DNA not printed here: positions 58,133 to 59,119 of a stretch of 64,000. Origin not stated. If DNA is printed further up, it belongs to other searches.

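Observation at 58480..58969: Nicotinamidase-like domain keeps its metal ligands but lacks the catalytic cysteine (Cys to Lys)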

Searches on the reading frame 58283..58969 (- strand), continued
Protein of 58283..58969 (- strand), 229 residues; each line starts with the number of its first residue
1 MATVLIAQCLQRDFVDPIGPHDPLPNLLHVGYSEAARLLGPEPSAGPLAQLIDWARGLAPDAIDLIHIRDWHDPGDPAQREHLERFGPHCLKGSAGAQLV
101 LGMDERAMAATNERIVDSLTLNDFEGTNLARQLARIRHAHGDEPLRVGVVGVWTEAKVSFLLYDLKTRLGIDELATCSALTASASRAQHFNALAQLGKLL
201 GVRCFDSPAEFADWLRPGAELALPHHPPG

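Call 31: search_protein_families(library=pfam, proteins=[L026:10429-13044:+, L022:10459-11376:-, L015:6712-7635:-, L008:5087-6706:+, L046:759-2318:-, L032:3040-4794:+, L080:8052-9449:+, L063:10415-12388:+], max_evalue=0.01)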
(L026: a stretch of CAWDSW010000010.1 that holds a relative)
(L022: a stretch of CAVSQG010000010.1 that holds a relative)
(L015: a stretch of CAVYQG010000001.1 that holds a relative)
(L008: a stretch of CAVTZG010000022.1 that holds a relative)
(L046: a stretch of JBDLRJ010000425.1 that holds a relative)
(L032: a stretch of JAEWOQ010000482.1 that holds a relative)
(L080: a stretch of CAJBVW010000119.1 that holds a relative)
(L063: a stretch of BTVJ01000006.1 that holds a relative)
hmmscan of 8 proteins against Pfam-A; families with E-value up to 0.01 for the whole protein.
L026:10429-13044:+ (871 aa): 8 families
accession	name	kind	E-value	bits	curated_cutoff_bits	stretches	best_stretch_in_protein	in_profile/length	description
PF13271.11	DUF4062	-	2.6e-17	63.2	24.7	1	19-98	1-80/82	Domain of unknown function (DUF4062)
PF13401.12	AAA_22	-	5.5e-05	23.9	27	1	213-302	7-97/130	AAA domain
PF13191.12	AAA_16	-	0.00014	22.8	32.6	1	192-245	2-63/167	AAA ATPase domain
PF17874.7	TPR_MalT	-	0.0002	21.2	45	1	611-809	30-228/336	MalT-like TPR region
PF05729.18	NACHT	-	0.00094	19.5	26.7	1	212-328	1-135/167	NACHT domain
PF00931.28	NB-ARC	-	0.0013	18.5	23.5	1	199-322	5-136/248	NB-ARC domain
PF00004.35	AAA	-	0.0028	18.5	21.2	0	215-300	2-71/131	ATPase family associated with various cellular activities (AAA)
PF13424.12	TPR_12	-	0.0091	16.6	30.1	1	702-771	3-74/77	Tetratricopeptide repeat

L022:10459-11376:- (305 aa): 1 family
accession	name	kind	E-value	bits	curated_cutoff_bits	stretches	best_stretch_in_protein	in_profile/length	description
PF10137.14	CAP12-PCTIR_TIR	-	5.4e-24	84.9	24.7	1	5-123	1-118/119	CAP12/Pycsar effector protein, TIR domain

L015:6712-7635:- (307 aa): 3 families
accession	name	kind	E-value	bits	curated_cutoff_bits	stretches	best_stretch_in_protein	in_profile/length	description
PF12697.13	Abhydrolase_6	-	4.6e-17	63.9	26.3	1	34-251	1-189/217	Alpha/beta hydrolase family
PF00561.26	Abhydrolase_1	-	4.4e-10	40.1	25.8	1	33-270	2-239/245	alpha/beta hydrolase fold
PF12146.15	Hydrolase_4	-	2.3e-06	27.5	27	1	33-257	6-221/239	Serine aminopeptidase, S33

L008:5087-6706:+ (539 aa): 1 family
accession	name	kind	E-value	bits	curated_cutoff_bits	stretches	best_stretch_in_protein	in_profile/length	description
PF12902.13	Ferritin-like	-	2.5e-42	145.7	22.3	1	141-365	1-219/221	Ferritin-like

L046:759-2318:- (519 aa): 3 families
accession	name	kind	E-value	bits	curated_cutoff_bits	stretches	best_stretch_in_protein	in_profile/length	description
PF17863.7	AAA_lid_2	-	9.6e-10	38.5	22.7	1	352-418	7-72/74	AAA lid domain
PF07726.17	AAA_3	-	9.8e-07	29.2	27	1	104-240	3-129/131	ATPase family associated with various cellular activities (AAA)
PF07728.20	AAA_5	-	0.00044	20.7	22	1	104-205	3-97/139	AAA domain (dynein-related subfamily)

L032:3040-4794:+ (584 aa): 0 families

L080:8052-9449:+ (465 aa): 8 families
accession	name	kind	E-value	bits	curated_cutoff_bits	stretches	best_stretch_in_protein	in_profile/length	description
PF02518.31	HATPase_c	-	3.2e-26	92.4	26.4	1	359-464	5-108/111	Histidine kinase-, DNA gyrase B-, and HSP90-like ATPase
PF00512.31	HisKA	-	2.8e-20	72.5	26.9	1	243-309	1-65/66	His Kinase A (phospho-acceptor) domain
PF13596.12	PAS_10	-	0.00029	21.9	22.1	1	140-233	3-104/106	PAS domain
PF13589.12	HATPase_c_3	-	0.00033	21.1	25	1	360-435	3-79/137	Histidine kinase-, DNA gyrase B-, and HSP90-like ATPase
PF13581.12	HATPase_c_2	-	0.002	18.5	27.4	1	339-440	22-109/127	Histidine kinase-like ATPase domain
PF08448.16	PAS_4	-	0.0034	18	23.1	0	144-237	3-108/110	PAS fold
PF00989.32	PAS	-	0.0046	17.4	22.6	0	140-226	5-101/113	PAS fold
PF13188.13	PAS_8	-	0.0088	16.4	21.8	0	140-184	5-47/65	PAS domain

L063:10415-12388:+ (657 aa): 3 families
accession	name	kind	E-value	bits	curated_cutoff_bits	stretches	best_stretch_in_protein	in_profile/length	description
PF00069.31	Pkinase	-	2.9e-48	165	31.7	1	47-306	2-258/263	Protein kinase domain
PF07714.23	PK_Tyr_Ser-Thr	-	6.6e-26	91.6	23.1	1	47-300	2-249/258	Protein tyrosine and serine/threonine kinase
PF08308.17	PEGA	-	1.8e-05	25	20.8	1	565-611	3-49/71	PEGA domain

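Call 39: search_protein_families(library=pfam, alignment_id=A2, max_evalue=0.0001)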
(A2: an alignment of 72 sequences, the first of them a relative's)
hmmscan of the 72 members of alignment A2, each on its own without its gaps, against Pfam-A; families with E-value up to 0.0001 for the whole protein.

A. member 1, L032:3040-4794:+ (584 aa): 0 families

B. families by the number of members that match (of 72 scanned): 82 families (the first 25 are shown)
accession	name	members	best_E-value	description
PF00155.27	Aminotran_1_2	2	5.2e-39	Aminotransferase class I and II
PF00884.28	Sulfatase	2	4.8e-31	Sulfatase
PF07719.23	TPR_2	2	4e-09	Tetratricopeptide repeat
PF01663.27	Phosphodiest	2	3.2e-07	Type I phosphodiesterase / nucleotide pyrophosphatase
PF00515.34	TPR_1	2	1.9e-05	Tetratricopeptide repeat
PF01008.23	IF-2B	1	1.2e-79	Initiation factor 2 subunit family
PF03649.18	UPF0014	1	2.6e-79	Uncharacterised protein family (UPF0014)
PF00291.31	PALP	1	1.6e-72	Pyridoxal-phosphate dependent enzyme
PF08757.17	CotH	1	1.2e-54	CotH kinase protein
PF07690.21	MFS_1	1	2.7e-53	Major Facilitator Superfamily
PF00300.27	His_Phos_1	1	4.2e-52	Histidine phosphatase superfamily (branch 1)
PF03781.23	FGE-sulfatase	1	7.3e-51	Sulfatase-modifying factor enzyme 1-like domain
PF00069.31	Pkinase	1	2.9e-48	Protein kinase domain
PF01055.32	Glyco_hydro_31_2nd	1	8.3e-43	Glycosyl hydrolases family 31 TIM-barrel domain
PF12849.12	PBP_like_2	1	3.3e-40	PBP superfamily domain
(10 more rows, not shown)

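Call 40: search_protein_families(library=pfam, proteins=[L003:5232-7610:-, L004:10361-12913:-, L006:2920-5673:+, L008:12381-15065:+, L010:11648-14302:-, L011:10210-12843:-, L025:4801-8004:+, L005:10047-12632:+, L016:12329-14926:-, L071:12932-16366:+], max_evalue=0.001)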
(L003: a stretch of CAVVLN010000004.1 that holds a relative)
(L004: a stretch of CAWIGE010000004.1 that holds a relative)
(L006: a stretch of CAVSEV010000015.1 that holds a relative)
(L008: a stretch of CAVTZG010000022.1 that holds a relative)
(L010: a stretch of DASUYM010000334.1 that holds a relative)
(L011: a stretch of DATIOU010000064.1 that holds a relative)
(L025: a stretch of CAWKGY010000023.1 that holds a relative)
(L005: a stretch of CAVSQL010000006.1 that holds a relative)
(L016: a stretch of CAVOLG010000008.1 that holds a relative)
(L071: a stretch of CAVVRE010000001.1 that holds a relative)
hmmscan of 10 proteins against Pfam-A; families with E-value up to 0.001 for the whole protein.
L003:5232-7610:- (792 aa): 2 families
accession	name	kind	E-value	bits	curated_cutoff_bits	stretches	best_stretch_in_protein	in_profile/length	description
PF13271.11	DUF4062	-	4.1e-17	62.6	24.7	1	50-128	1-79/82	Domain of unknown function (DUF4062)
PF13191.12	AAA_16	-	0.00062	20.8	32.6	1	218-291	2-73/167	AAA ATPase domain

L004:10361-12913:- (850 aa): 5 families
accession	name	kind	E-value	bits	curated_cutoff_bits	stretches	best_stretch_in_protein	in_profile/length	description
PF13271.11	DUF4062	-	3e-17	63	24.7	1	2-79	3-80/82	Domain of unknown function (DUF4062)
PF13424.12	TPR_12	-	9.3e-09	35.8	30.1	1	678-749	2-75/77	Tetratricopeptide repeat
PF13401.12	AAA_22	-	7.3e-05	23.5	27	1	191-284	7-102/130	AAA domain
PF13191.12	AAA_16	-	0.00019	22.4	32.6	0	170-257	2-101/167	AAA ATPase domain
PF07719.23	TPR_2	-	0.00045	20.6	27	0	723-748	5-30/34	Tetratricopeptide repeat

L006:2920-5673:+ (917 aa): 6 families
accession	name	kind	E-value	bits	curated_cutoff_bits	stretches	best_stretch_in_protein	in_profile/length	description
PF13271.11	DUF4062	-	5.9e-18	65.3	24.7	1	36-114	1-79/82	Domain of unknown function (DUF4062)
PF13424.12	TPR_12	-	1.5e-10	41.5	30.1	1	639-706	3-72/77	Tetratricopeptide repeat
PF00931.28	NB-ARC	-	8.4e-07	28.9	23.5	1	213-304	9-108/248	NB-ARC domain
PF13401.12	AAA_22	-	2.1e-05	25.3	27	1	223-315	6-101/130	AAA domain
PF13191.12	AAA_16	-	5.2e-05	24.2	32.6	1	202-268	1-73/167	AAA ATPase domain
PF07719.23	TPR_2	-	0.0003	21.1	27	0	730-758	1-29/34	Tetratricopeptide repeat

L008:12381-15065:+ (894 aa): 5 families
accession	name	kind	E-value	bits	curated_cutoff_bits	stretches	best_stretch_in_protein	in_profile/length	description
PF13271.11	DUF4062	-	4.9e-17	62.3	24.7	1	15-93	1-79/82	Domain of unknown function (DUF4062)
PF13424.12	TPR_12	-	1.8e-09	38.1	30.1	1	616-684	3-73/77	Tetratricopeptide repeat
PF13401.12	AAA_22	-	9.8e-06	26.4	27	1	202-297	6-104/130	AAA domain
PF00931.28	NB-ARC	-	1.2e-05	25.2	23.5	1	195-283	12-108/248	NB-ARC domain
PF13191.12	AAA_16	-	5.1e-05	24.3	32.6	1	182-286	2-143/167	AAA ATPase domain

L010:11648-14302:- (884 aa): 5 families
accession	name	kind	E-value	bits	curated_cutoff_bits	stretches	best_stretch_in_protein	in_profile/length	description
PF13271.11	DUF4062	-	8e-18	64.9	24.7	1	46-124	1-79/82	Domain of unknown function (DUF4062)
PF00931.28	NB-ARC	-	2.3e-10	40.6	23.5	1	217-412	2-200/248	NB-ARC domain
PF13191.12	AAA_16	-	1.4e-09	39.1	32.6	1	212-328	1-153/167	AAA ATPase domain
PF13401.12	AAA_22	-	2e-08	35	27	1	233-329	6-104/130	AAA domain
PF13173.12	AAA_14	-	0.0003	21.2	27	1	232-342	2-97/129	AAA domain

L011:10210-12843:- (877 aa): 4 families
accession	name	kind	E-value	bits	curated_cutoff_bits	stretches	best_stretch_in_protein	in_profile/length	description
PF13271.11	DUF4062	-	4.3e-18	65.7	24.7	1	28-107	1-80/82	Domain of unknown function (DUF4062)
PF13424.12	TPR_12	-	1.2e-06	29.1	30.1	1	711-776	8-75/77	Tetratricopeptide repeat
PF17874.7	TPR_MalT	-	3.2e-05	23.8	45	1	679-818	14-154/336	MalT-like TPR region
PF13401.12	AAA_22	-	0.00078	20.2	27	0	217-315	6-109/130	AAA domain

L025:4801-8004:+ (1067 aa): 5 families
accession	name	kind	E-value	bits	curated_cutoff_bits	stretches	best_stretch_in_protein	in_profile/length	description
PF13271.11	DUF4062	-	2.3e-18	66.6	24.7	1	198-277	1-80/82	Domain of unknown function (DUF4062)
PF13191.12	AAA_16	-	6.3e-08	33.7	32.6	1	360-484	3-160/167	AAA ATPase domain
PF13401.12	AAA_22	-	1.3e-05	26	27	1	380-494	7-117/130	AAA domain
PF00931.28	NB-ARC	-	0.00011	22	23.5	1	371-492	11-136/248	NB-ARC domain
PF13424.12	TPR_12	-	0.00092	19.8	30.1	0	882-951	3-74/77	Tetratricopeptide repeat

L005:10047-12632:+ (861 aa): 13 families
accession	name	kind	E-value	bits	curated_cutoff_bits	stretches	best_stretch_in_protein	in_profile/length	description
PF13424.12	TPR_12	-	8e-34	116.1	30.1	4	593-664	3-76/77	Tetratricopeptide repeat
PF00515.34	TPR_1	-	1.7e-12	47.1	27.8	0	595-623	3-31/34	Tetratricopeptide repeat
PF13560.12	HTH_31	-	1.3e-11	45.1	27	1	9-68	2-61/64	Helix-turn-helix domain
PF13374.12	TPR_10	-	6.7e-11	42.3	27.5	1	593-625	2-34/42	Tetratricopeptide repeat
PF00931.28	NB-ARC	-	2e-10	40.8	23.5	1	133-319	19-208/248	NB-ARC domain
PF01381.28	HTH_3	-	3.3e-10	40.3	23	1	13-62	1-49/55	Helix-turn-helix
PF13191.12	AAA_16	-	4.7e-10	40.6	32.6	1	112-287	2-160/167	AAA ATPase domain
PF13176.12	TPR_7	-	5.5e-09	35.8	27.9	1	595-629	1-35/36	Tetratricopeptide repeat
PF07719.23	TPR_2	-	6.8e-05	23.1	27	0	673-702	1-30/34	Tetratricopeptide repeat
PF19938.4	DUF6400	-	9.2e-05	22.8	27.1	1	318-370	7-55/69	Family of unknown function (DUF6400)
PF05729.18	NACHT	-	0.00033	21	26.7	0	140-235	4-95/167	NACHT domain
PF13404.12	HTH_AsnC-type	-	0.0008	19.6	27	0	12-38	8-34/42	AsnC-type helix-turn-helix domain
PF13401.12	AAA_22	-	0.00094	19.9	27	0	136-230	5-93/130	AAA domain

L016:12329-14926:- (865 aa): 2 families
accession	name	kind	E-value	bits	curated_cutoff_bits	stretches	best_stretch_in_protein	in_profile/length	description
PF00266.25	Aminotran_5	-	1.9e-66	225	21.5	1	28-321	2-299/371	Aminotransferase class-V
PF00211.25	Guanylate_cyc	-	7.6e-09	35.9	21.9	1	710-857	9-175/183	Adenylate and Guanylate cyclase catalytic domain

L071:12932-16366:+ (1144 aa): 4 families
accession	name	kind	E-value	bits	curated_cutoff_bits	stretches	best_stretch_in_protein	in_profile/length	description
PF00196.25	GerE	-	5.3e-14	52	23.5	1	1084-1137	2-55/57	Bacterial regulatory proteins, luxR family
PF08281.18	Sigma70_r4_2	-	7.5e-05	22.7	25.7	1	1084-1127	10-54/54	Sigma-70, region 4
PF13401.12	AAA_22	-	0.0002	22.1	27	0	293-386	4-101/130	AAA domain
PF13481.12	AAA_25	-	0.00035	20.7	27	0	288-319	27-58/195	AAA domain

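Call 43: search_protein_families(library=padloc, proteins=[L022:10459-11376:-], max_evalue=0.01)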
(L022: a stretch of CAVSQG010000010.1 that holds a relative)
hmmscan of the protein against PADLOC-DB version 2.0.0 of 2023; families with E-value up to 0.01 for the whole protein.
L022:10459-11376:- (305 aa): 9 families
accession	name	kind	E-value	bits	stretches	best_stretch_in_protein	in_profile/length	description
PDLC00729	Effector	-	8.8e-35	118.6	1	2-145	2-144/310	TIR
PDLC00731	Effector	-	1.1e-31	108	1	2-147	153-303/306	TIR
PDLC00732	Effector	-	1e-27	94.9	1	2-148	149-300/301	TIR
PDLC02371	PycTIR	-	7.3e-26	89.2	1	3-147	151-287/288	-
PDLC05005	PDC-S35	-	8e-14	50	1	38-125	153-239/264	-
PDLC05007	PDC-S35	-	4e-09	34.5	1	45-124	175-253/278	-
PDLC05004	PDC-S35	-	4.9e-09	34.2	1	39-131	155-246/265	-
PDLC05006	PDC-S35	-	9.4e-08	29.7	1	39-132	118-214/231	-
PDLC05003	PDC-S35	-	2.5e-07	28.5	1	45-141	134-227/245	-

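Call 49: search_protein_representatives(alignment_id=A3)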
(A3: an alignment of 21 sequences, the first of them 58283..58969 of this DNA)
Query: 21 sequences, 250 profile positions. Proteins with E-value up to 0.001 (for the whole library): 557; up to 1e-10: 357; up to 1e-30: 142. The best 150 are listed.
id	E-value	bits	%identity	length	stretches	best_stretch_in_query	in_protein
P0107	2.4e-105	367.9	-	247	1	2-250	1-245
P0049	1.4e-104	365.3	-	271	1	1-249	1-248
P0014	2.1e-104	364.8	-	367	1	2-249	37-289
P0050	3.9e-104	363.9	-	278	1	3-226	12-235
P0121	5.0e-104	363.6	-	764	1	2-250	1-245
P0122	1.7e-103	361.8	-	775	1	1-250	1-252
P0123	4.8e-103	360.3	-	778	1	2-249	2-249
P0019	2.5e-99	348.2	-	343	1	2-249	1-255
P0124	5.5e-98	343.8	-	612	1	2-248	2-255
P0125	3.6e-97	341.1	-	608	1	1-250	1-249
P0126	3.8e-97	341.0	-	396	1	3-249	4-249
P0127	1.0e-96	339.6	-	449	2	2-139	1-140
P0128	5.2e-96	337.3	-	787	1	2-221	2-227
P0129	9.8e-96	336.4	-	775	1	1-250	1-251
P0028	1.5e-95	335.7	-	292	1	2-216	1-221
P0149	1.3e-81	290.1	-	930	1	4-216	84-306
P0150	4.7e-81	288.3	-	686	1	4-248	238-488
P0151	2.4e-80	286.0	-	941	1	1-250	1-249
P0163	1.4e-67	244.1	-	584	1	4-228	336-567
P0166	1.2e-66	241.1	-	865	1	3-215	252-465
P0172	4.9e-61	222.7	-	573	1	4-212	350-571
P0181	2.3e-51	191.0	-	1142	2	89-213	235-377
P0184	7.8e-49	182.7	-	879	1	4-219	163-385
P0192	3.1e-45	171.0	-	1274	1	4-212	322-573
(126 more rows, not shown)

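Call 52: search_protein_families(library=pfam, proteins=[P0124, P0149, P0150, P0151, P0163, P0166, P0172, P0184, P0192, P0181], max_evalue=0.001)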
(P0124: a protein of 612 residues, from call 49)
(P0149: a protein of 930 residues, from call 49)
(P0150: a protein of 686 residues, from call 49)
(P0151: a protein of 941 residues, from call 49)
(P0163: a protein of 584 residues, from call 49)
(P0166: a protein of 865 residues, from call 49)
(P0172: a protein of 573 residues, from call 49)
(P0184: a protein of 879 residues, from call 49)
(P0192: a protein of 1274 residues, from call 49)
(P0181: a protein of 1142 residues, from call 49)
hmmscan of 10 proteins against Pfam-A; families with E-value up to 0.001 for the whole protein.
P0124 (612 aa): 3 families
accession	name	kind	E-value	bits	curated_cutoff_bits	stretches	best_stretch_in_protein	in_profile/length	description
PF19974.5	TCAD9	-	2.5e-21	76.8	40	1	264-403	5-161/429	Ternary complex associated domain 9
PF07676.18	PD40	-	3.3e-17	62.4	20.9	1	491-524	4-38/38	WD40-like Beta Propeller Repeat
PF00857.26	Isochorismatase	-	4.8e-05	23.9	27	1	61-169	39-137/175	Isochorismatase domain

P0149 (930 aa): 4 families
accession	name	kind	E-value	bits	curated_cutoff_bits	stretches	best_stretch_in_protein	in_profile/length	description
PF19974.5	TCAD9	-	1.3e-43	150.2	40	2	523-685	267-428/429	Ternary complex associated domain 9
PF01636.29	APH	-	5.4e-08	33.3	23.2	1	557-611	168-219/239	Phosphotransferase enzyme family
PF05706.17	CDKN3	-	2.1e-05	24.7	20.7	1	734-854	40-165/168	Cyclin-dependent kinase inhibitor 3 (CDKN3)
PF22785.1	Tc-R-P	-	0.00045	21.1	27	0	789-846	45-102/106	Polymorphic toxin system, DSP-PTPase phosphatase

P0150 (686 aa): 2 families
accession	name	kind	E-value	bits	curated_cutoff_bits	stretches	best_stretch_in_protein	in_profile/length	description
PF19974.5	TCAD9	-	2e-12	47.5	40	1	496-591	3-113/429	Ternary complex associated domain 9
PF00857.26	Isochorismatase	-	4.3e-06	27.4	27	1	291-437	35-170/175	Isochorismatase domain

P0151 (941 aa): 11 families
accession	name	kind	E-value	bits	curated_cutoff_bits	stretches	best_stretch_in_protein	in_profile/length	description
PF19974.5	TCAD9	-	1.6e-55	189.5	40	2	407-575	264-429/429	Ternary complex associated domain 9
PF05706.17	CDKN3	-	1.2e-16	61.3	20.7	1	605-734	24-156/168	Cyclin-dependent kinase inhibitor 3 (CDKN3)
PF00782.25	DSPc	-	6.9e-12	45.8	33.5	1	644-759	13-120/133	Dual specificity phosphatase, catalytic domain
PF22785.1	Tc-R-P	-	7.7e-12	46.1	27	1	637-737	11-105/106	Polymorphic toxin system, DSP-PTPase phosphatase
PF22784.1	PTP-SAK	-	8e-10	39.4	27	1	639-765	21-137/153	Swiss Army Knife protein, DSP-PTPase phosphatase domain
PF02915.23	Rubrerythrin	-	1.2e-09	39.1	22.8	1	888-939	7-60/137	Rubrerythrin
PF01636.29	APH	-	0.00015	22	23.2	1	431-484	154-208/239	Phosphotransferase enzyme family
PF10118.14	Metal_hydrol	-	0.00019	21.7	33.2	1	797-926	39-161/247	Predicted metal-dependent hydrolase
PF01163.29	RIO1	-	0.00033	20.7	22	1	442-470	120-148/187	RIO domain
PF05067.18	Mn_catalase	-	0.00072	19.1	27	0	884-939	143-198/284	Manganese containing catalase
PF00857.26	Isochorismatase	-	0.00076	20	27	0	63-200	41-172/175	Isochorismatase domain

P0163 (584 aa): 1 family
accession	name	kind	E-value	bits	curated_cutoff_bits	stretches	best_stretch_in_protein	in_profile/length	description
PF16561.11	AMPK1_CBM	-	1.4e-13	51.3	26.8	1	6-88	3-82/85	Glycogen recognition site of AMP-activated protein kinase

P0166 (865 aa): 3 families
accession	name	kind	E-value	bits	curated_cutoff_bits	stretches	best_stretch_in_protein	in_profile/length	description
PF19974.5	TCAD9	-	4.9e-30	105.5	40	2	685-839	279-428/429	Ternary complex associated domain 9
PF01966.28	HD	-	8.3e-06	26.5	22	1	103-176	20-90/116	HD domain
PF02958.26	EcKL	-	0.00044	20.1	22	1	689-749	199-258/294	Ecdysteroid kinase-like family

P0172 (573 aa): 6 families
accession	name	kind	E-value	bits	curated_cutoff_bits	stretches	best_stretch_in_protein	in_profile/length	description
PF00069.31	Pkinase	-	4.9e-49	167.5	31.7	1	31-278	6-256/263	Protein kinase domain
PF07714.23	PK_Tyr_Ser-Thr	-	3e-28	99.3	23.1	1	28-258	3-237/258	Protein tyrosine and serine/threonine kinase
PF01636.29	APH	-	4.3e-08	33.6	23.2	1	63-142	32-109/239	Phosphotransferase enzyme family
PF17667.7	Pkinase_fungal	-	3.1e-06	26.6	24.1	1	123-199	285-366/387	Fungal protein kinase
PF00857.26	Isochorismatase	-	2.2e-05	25.1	27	1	401-552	32-165/175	Isochorismatase domain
PF03109.22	ABC1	-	0.00015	21.5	22.9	1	100-176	144-218/244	ABC1 atypical kinase-like domain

P0184 (879 aa): 4 families
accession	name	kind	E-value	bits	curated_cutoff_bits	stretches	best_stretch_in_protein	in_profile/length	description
PF19974.5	TCAD9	-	1.4e-38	133.6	40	2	686-822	294-428/429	Ternary complex associated domain 9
PF01636.29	APH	-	1.4e-07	31.9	23.2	1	505-747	19-227/239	Phosphotransferase enzyme family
PF00307.36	CH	-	9.9e-06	26.2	26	1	15-64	4-55/109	Calponin homology (CH) domain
PF01633.27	Choline_kinase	-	2.1e-05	24.5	29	1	672-736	145-210/300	Choline/ethanolamine kinase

P0192 (1274 aa): 3 families
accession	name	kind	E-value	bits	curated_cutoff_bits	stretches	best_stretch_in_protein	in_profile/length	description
PF19974.5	TCAD9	-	2.2e-38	133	40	2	907-1075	259-423/429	Ternary complex associated domain 9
PF06293.20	Kdo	-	4.6e-05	23.4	21.3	0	943-982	128-171/207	Lipopolysaccharide kinase (Kdo/WaaP) family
PF01636.29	APH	-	0.00052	20.3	23.2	0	953-991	169-208/239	Phosphotransferase enzyme family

P0181 (1142 aa): 5 families
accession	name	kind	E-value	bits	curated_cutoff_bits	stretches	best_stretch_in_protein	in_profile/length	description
PF19974.5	TCAD9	-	2e-45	156.2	40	2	672-837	264-426/429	Ternary complex associated domain 9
PF06293.20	Kdo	-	3.6e-06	27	21.3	1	700-742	126-172/207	Lipopolysaccharide kinase (Kdo/WaaP) family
PF01633.27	Choline_kinase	-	0.00032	20.5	29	1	705-740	156-192/300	Choline/ethanolamine kinase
PF22784.1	PTP-SAK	-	0.00078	19.9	27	0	906-1025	19-139/153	Swiss Army Knife protein, DSP-PTPase phosphatase domain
PF01636.29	APH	-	0.00085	19.6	23.2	0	713-751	170-209/239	Phosphotransferase enzyme family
